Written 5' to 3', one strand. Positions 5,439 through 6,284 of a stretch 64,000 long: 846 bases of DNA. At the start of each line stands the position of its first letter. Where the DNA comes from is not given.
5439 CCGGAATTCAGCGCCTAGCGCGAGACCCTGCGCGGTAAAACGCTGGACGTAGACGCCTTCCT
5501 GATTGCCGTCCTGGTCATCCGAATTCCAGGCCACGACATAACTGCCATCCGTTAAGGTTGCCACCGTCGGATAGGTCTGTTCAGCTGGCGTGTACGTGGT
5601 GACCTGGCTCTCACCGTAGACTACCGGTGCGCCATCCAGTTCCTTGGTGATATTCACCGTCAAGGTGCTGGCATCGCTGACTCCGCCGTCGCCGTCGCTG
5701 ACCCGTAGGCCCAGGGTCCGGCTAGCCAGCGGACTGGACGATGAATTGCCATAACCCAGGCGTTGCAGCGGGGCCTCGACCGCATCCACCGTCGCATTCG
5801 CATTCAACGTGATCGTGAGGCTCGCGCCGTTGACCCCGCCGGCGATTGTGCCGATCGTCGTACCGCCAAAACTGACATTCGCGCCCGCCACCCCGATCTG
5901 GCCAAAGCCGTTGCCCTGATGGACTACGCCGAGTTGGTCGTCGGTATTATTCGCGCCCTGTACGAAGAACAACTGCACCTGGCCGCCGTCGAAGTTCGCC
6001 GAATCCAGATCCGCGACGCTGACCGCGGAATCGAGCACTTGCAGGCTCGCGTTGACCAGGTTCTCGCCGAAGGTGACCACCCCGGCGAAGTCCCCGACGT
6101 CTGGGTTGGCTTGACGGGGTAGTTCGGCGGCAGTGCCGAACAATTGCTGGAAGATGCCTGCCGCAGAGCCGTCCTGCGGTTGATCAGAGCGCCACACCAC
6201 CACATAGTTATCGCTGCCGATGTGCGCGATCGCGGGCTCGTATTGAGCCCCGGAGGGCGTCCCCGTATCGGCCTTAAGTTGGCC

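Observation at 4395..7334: Giant protein built from about 47-residue tandem repeats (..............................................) of unrecognised family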

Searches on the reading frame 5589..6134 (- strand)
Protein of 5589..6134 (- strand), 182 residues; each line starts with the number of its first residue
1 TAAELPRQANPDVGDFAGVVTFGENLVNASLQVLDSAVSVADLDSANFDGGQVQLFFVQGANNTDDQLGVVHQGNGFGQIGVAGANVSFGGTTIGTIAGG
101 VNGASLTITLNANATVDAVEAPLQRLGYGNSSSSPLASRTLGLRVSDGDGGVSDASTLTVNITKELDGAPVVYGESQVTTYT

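Call 15: search_solved_structures(query=window:5595-6125:-, max_evalue=10, show_alignments=2)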
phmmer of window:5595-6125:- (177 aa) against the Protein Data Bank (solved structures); distinct sequences matched with E-value up to 10: 0.

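Call 34: predict_structure(alignment_id=A2)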
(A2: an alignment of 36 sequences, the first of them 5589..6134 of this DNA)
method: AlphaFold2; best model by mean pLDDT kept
length: 182 residues; sequences in the alignment: 36
mean_pLDDT: 90.1   pTM: 0.82
mean pLDDT of the five models: 90.1, 89.8, 89.6, 89.4, 88.0
residues with pLDDT >= 90: 146; 70-90: 13; 50-70: 21; < 50: 2
segments of 3 or more residues with pLDDT < 50: none
pLDDT, mean of each block of 10 residues (from residue 1): 72 96 95 97 94 93 89 95 97 97 96 97 97 92 95 96 75 53 51
secondary structure, 60 per line:
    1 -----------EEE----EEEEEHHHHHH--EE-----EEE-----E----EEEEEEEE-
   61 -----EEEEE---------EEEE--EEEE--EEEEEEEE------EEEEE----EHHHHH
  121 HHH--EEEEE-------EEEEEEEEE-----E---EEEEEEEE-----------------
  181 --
elements in order: E12-14 E19-23 H24-29 E39-41 E52-59 E66-70 E80-83 E86-89 E92-99 E106-110 H116-123 E126-130 E138-146 E156-163

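Call 37: fold_search(model_id=the predicted structure, library=pdb)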
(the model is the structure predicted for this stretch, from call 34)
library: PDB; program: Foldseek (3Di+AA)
matches with E <= 10: 1794; with E <= 0.001: 0
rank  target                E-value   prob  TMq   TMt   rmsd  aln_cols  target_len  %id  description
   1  3ubh                  1.9e-03  0.99  0.31  0.15  13.8       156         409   13  Crystal structure of Drosophila N-cadherin EC1-4 (released 2011-12-21)
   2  5erp_B                3.8e-03  0.99  0.36  0.17   7.6       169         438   13  Crystal structure of human Desmocollin-2 ectodomain fragment EC2-5 (released 2016-06-15)
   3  3ubg_A                4.0e-03  0.99  0.32  0.20  13.1       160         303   14  Crystal structure of Drosophila N-cadherin EC1-3, II (released 2011-12-21)
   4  3ubf                  6.0e-03  0.91  0.27  0.17  13.6       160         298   14  Crystal structure of Drosophila N-cadherin EC1-3, I (released 2011-12-21)
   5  6bwn                  6.3e-03  1.00  0.38  0.34   7.8       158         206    9  Crystal Structure of Mouse Protocadherin-15 EC6-7 (released 2018-12-19)
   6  5w1d                  8.4e-03  0.98  0.32  0.16  13.2       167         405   13  Crystal Structure of Mouse Protocadherin-15 EC4-7 (released 2018-06-06)
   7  4aq1_A                9.9e-03  0.93  0.35  0.11  11.0       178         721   11  Structure of the SbsB S-layer protein of Geobacillus stearothermophilus PV72p2 in complex with nanobody KB6 (released 2012-06-13)
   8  4aq1_C                1.2e-02  0.89  0.34  0.12  10.9       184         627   12  Structure of the SbsB S-layer protein of Geobacillus stearothermophilus PV72p2 in complex with nanobody KB6 (released 2012-06-13)
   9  2ywy_B                1.4e-02  0.93  0.30  0.48  12.0       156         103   12  Structure of new antigen receptor variable domain from sharks (released 2007-10-30)
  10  6avu_A                1.5e-02  0.97  0.41  0.11   6.1       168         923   11  Human alpha-V beta-3 Integrin (open conformation) in complex with the therapeutic antibody LM609 (released 2017-11-01)
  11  9iuj_A                1.7e-02  0.89  0.36  0.11   7.5       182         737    9  Integrin alpha-v beta-3 in complex with rhodostomin (released 2025-07-30)
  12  3ije_A                1.7e-02  0.87  0.36  0.09   8.1       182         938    9  Crystal structure of the complete integrin alhaVbeta3 ectodomain plus an Alpha/beta transmembrane fragment (released 2009-09-29)
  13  7cym_B                1.8e-02  0.80  0.27  0.14  13.9       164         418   10  Crystal structure of LI-Cadherin EC1-4 (released 2021-08-18)
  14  2ber                  1.9e-02  0.99  0.38  0.13   6.5       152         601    9  Y370G Active Site Mutant of the Sialidase from Micromonospora viridifaciens in complex with beta-Neu5Ac (sialic acid). (released 2005-04-04)
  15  6vs7_A                2.4e-02  0.93  0.36  0.18   7.9       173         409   12  Sialic acid binding region of Streptococcus Sanguinis SK1 adhesin (released 2020-08-26)
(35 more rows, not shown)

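Call 51: find_related_loci(query=window:5589-6134:-, collection=genome_contigs, flank=10000)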
Query window:5589-6134:- (182 aa) in genome_contigs; peptide patterns used: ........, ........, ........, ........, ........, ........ (x = any residue, [..] = any of these).
383 stretches matched a pattern; 10 encode a relative of the query (tblastn E <= 1e-3); 7 distinct loci.
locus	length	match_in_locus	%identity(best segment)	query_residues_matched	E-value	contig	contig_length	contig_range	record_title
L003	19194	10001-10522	62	7-181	1e-67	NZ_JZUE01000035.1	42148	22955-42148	Aquincola tertiaricarbonis strain MIMtkpLc11 contig35, whole genome shotgun sequence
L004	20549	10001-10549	61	2-182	2e-67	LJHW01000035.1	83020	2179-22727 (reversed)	Beta proteobacterium AAP65 AAP65_Contigs_35, whole genome shotgun sequence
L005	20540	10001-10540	61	2-182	1e-62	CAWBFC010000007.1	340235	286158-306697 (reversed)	MAG: uncultured beta proteobacterium isolate MFD02832.bin.1.72 genome assembly, contig: contig_8356, whole genome shotgu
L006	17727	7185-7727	59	2-182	3e-62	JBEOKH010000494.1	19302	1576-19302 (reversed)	MAG: Thauera sp. isolate mt_I.23 NODE_912_length_19347_cov_9.152239, whole genome shotgun sequence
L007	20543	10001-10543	60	1-182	4e-61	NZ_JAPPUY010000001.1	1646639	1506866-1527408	Roseateles hydrophilus strain UHG3 contig1, whole genome shotgun sequence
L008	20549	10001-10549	57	3-181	9e-61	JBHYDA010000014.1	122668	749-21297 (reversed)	MAG: Rubrivivax sp. isolate CCAP1403_21_bin-015 CCAP1403_21_bin-015_c14, whole genome shotgun sequence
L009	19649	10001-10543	58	1-182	4e-58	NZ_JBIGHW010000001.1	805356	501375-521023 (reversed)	Pelomonas margarita strain LKC17W NODE_1_length_805356_cov_49.319769, whole genome shotgun sequence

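Call 56: search_protein_families(library=pfam, proteins=[L007:944-4723:+, L007:4737-6242:+, L004:3081-5639:+, L004:5813-6841:+, L004:253-1449:+, L004:1185-2285:+, L008:3141-4316:-, L008:2185-2961:-, L008:915-1829:+], max_evalue=0.0001)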
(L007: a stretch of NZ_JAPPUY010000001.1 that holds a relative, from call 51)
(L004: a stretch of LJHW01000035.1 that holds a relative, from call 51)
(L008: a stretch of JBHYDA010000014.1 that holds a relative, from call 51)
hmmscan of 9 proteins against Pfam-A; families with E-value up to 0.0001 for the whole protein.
L007:944-4723:+ (1259 aa): 2 families
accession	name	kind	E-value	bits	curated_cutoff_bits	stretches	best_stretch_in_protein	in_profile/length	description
PF00593.30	TonB_dep_Rec_b-barrel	-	7.1e-16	59.5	27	1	618-1217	38-436/436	TonB dependent receptor-like, beta-barrel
PF07715.20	Plug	-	5.8e-13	49.7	23.9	1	83-190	4-103/107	TonB-dependent Receptor Plug Domain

L007:4737-6242:+ (501 aa): 1 family
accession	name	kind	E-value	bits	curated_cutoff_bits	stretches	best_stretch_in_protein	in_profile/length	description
PF08238.18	Sel1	-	6.3e-32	109.3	30.7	0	433-467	1-35/36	Sel1 repeat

L004:3081-5639:+ (852 aa): 0 families

L004:5813-6841:+ (342 aa): 0 families

L004:253-1449:+ (398 aa): 0 families

L004:1185-2285:+ (366 aa): 3 families
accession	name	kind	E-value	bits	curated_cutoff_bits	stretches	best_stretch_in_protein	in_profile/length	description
PF01926.29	MMR_HSR1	-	1.4e-14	54.6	21.9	1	164-219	1-58/113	50S ribosome-binding GTPase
PF02421.24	FeoB_N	-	1.5e-07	31.5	27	1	164-217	2-57/156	Ferrous iron transport protein B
PF03193.22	RsgA_GTPase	-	4.1e-06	27.2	30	1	102-217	57-168/174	RsgA GTPase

L008:3141-4316:- (391 aa): 1 family
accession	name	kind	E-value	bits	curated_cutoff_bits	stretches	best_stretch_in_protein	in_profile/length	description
PF07995.17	GSDH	-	2.7e-112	375.8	25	1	54-387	2-332/332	Glucose / Sorbosone dehydrogenase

L008:2185-2961:- (258 aa): 0 families

L008:915-1829:+ (304 aa): 0 families

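Call 58: search_protein_families(library=pfam, proteins=[L008:19040-20548:+, L006:16218-17726:+], max_evalue=0.001)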
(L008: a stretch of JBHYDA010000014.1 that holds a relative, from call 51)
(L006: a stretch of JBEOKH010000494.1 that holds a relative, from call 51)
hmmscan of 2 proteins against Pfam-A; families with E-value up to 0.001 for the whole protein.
L008:19040-20548:+ (503 aa): 4 families
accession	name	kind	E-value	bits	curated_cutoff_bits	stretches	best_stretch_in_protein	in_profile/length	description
PF18911.6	PKD_4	-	3.3e-29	101.2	27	4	115-194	4-77/85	PKD domain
PF00801.26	PKD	-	1.2e-09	38.5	23.5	1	141-192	25-72/80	PKD domain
PF17963.7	Big_9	-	1.5e-05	26.2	23.6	0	1-95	3-78/89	Bacterial Ig domain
PF18115.7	Tudor_3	-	0.00051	20.3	25.8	0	238-255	27-44/52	DNA repair protein Crb2 Tudor domain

L006:16218-17726:+ (503 aa): 2 families
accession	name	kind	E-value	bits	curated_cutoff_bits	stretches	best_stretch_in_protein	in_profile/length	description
PF18911.6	PKD_4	-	1.1e-29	102.8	27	4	112-202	1-85/85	PKD domain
PF00801.26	PKD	-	1.2e-15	57.7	23.5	1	147-193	32-73/80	PKD domain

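Call 60: find_homologous_proteins(query=L008:19040-20548:+)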
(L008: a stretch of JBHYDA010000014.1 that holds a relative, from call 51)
Query L008:19040-20548:+ (503 aa): 1031 proteins with E <= 0.001 among 8000 candidates; the best 120 are listed.
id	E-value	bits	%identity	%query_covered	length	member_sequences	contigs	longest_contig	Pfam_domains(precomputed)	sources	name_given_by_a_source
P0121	6.3e-129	449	38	75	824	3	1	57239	PF18911.7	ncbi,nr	ncbi:MAG: hypothetical protein IPQ01_09660, partial [Zoogloea sp.]|nr:hypothetical protein [Zoogloea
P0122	2.2e-120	421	57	71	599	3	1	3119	PF00801.27,PF18911.7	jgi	-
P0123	5.0e-115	403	49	92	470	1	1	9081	PF00801.27,PF19077.7,PF18911.7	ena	-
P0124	9.3e-106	373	39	75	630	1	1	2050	PF00801.27,PF26794.1,PF18911.7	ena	-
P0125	6.2e-99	350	40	78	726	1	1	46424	PF09134.17,PF18911.7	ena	-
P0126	9.3e-98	346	63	52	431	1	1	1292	PF00801.27,PF17803.8,PF18911.7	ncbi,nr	ncbi:PKD domain-containing protein, partial [Arthrospira platensis SPKY1]|nr:PKD domain-containing p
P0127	8.5e-97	343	39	69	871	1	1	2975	PF00801.27,PF05345.19,PF18911.7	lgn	-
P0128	2.2e-95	339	51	48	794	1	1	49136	PF18911.7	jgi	jgi:hypothetical protein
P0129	4.8e-94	334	36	68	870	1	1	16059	PF22352.3,PF00801.27,PF17963.8,PF01833.31,PF25942.1,PF24547.2,PF05345.19,PF16967.12,PF18911.7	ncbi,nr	ncbi:MAG: PDK repeat-containing protein [bacterium]|nr:MAG: PDK repeat-containing protein [bacterium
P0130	2.5e-92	329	35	77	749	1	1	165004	PF18911.7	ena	-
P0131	2.4e-86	309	34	78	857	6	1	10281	PF18911.7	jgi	jgi:hypothetical protein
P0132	2.3e-85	306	41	70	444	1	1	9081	PF09134.17,PF18911.7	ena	-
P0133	4.1e-82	295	39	75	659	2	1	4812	PF17963.8,PF11617.14,PF17892.8,PF17803.8,PF18911.7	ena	-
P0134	3.1e-81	292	54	45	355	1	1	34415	PF18911.7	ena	-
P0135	1.6e-76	276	33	79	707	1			PF00801.27,PF18115.8,PF05345.19,PF18911.7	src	-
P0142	3.8e-67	245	41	73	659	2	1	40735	PF18911.7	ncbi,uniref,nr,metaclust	ncbi:hypothetical protein NSMM_300003 [Nitrosomonas mobilis]|uniref:PKD domain-containing protein n=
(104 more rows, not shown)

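Call 61: find_encoding_contigs(protein=P0121, flank=10000, max_places=2)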
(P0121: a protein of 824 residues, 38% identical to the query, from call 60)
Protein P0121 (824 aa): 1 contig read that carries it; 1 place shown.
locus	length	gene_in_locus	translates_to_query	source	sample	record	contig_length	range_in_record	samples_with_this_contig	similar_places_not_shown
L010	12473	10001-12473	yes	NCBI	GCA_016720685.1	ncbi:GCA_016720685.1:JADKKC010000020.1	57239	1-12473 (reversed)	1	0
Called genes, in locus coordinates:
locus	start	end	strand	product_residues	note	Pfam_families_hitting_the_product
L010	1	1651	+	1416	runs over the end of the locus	PF04234:CopC (faint)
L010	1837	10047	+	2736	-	PF00801:PKD (weak), PF18911:PKD_4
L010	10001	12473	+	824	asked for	PF18911:PKD_4 (faint)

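Call 62: find_encoding_contigs(protein=P0128, flank=10000, max_places=2)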
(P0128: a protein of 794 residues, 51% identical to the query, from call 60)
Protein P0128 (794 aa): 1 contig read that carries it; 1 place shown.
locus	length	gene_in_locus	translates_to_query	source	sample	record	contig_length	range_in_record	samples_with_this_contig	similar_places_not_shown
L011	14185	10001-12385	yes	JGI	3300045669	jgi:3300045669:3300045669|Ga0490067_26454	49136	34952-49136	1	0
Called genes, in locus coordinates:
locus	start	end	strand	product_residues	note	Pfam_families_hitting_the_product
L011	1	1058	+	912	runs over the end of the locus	-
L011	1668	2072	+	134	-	-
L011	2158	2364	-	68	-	-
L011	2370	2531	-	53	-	-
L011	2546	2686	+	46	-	-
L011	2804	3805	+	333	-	-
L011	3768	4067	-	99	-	-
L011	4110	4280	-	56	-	-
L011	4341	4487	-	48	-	-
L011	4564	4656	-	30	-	-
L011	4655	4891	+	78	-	-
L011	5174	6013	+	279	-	-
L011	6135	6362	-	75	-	-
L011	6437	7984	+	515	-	-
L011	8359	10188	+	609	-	PF17892:Cadherin_5 (weak), PF00801:PKD (faint), PF18911:PKD_4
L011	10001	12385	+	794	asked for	PF18911:PKD_4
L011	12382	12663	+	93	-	-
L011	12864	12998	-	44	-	-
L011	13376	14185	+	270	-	?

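Call 63: search_protein_families(library=pfam, proteins=[P0128, L011:12382-12663:+, L011:13376-14185:+, P0121, P0142, P0125, P0130], max_evalue=0.001)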
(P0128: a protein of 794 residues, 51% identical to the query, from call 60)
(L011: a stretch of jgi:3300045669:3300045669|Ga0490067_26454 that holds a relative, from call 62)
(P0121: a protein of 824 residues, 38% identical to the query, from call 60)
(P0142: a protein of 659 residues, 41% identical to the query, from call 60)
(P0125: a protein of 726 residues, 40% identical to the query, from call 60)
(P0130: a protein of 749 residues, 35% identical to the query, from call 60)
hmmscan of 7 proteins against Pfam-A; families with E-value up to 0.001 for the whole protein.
P0128 (794 aa): 1 family
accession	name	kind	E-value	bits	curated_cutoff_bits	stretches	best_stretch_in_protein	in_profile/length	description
PF18911.6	PKD_4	-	4.4e-25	88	27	3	144-237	1-83/85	PKD domain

L011:12382-12663:+ (93 aa): 0 families

L011:13376-14185:+ (270 aa): 1 family
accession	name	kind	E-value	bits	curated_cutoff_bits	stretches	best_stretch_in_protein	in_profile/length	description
PF18911.6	PKD_4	-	0.00052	20.5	27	0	49-141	1-82/85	PKD domain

P0121 (824 aa): 3 families
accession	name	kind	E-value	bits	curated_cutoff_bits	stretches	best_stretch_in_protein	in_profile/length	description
PF18911.6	PKD_4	-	2.9e-26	91.8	27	1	671-761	1-85/85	PKD domain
PF18115.7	Tudor_3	-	7e-05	23.1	25.8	0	796-813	25-42/52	DNA repair protein Crb2 Tudor domain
PF00801.26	PKD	-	0.00087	19.7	23.5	0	714-752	36-73/80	PKD domain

P0142 (659 aa): 3 families
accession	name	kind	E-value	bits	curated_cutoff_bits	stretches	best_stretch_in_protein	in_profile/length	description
PF18911.6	PKD_4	-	3e-21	75.7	27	2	157-245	1-85/85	PKD domain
PF00801.26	PKD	-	7.2e-05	23.1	23.5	0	170-236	11-73/80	PKD domain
PF19077.6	Big_13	-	0.00033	21.6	27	0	99-154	44-99/102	Bacterial Ig-like domain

P0125 (726 aa): 3 families
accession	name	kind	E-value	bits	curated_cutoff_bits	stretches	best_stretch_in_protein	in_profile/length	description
PF18911.6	PKD_4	-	2.8e-27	95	27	2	140-224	6-85/85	PKD domain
PF09134.16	Invasin_D3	-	1.3e-11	45.3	33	0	648-720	11-80/98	Invasin, domain 3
PF18565.7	Glyco_hydro2_C5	-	0.00016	21.9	32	0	191-222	7-39/103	Glycoside hydrolase family 2 C-terminal domain 5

P0130 (749 aa): 1 family
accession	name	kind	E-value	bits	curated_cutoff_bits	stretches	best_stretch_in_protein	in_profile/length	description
PF18911.6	PKD_4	-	6e-44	148.4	27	7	375-465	1-85/85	PKD domain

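Call 82: search_solved_structures(query=A2, max_evalue=10, show_alignments=1)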
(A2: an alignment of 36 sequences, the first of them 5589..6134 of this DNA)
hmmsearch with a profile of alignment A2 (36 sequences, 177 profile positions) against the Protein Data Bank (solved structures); distinct sequences matched with E-value up to 10: 2.
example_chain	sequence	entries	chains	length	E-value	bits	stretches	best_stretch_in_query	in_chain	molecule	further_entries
8rk3_o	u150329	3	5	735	0.13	15.1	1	39-100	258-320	Tip attachment protein J domain-containing protein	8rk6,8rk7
9mfe_A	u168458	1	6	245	0.14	15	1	29-94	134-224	Major tail protein V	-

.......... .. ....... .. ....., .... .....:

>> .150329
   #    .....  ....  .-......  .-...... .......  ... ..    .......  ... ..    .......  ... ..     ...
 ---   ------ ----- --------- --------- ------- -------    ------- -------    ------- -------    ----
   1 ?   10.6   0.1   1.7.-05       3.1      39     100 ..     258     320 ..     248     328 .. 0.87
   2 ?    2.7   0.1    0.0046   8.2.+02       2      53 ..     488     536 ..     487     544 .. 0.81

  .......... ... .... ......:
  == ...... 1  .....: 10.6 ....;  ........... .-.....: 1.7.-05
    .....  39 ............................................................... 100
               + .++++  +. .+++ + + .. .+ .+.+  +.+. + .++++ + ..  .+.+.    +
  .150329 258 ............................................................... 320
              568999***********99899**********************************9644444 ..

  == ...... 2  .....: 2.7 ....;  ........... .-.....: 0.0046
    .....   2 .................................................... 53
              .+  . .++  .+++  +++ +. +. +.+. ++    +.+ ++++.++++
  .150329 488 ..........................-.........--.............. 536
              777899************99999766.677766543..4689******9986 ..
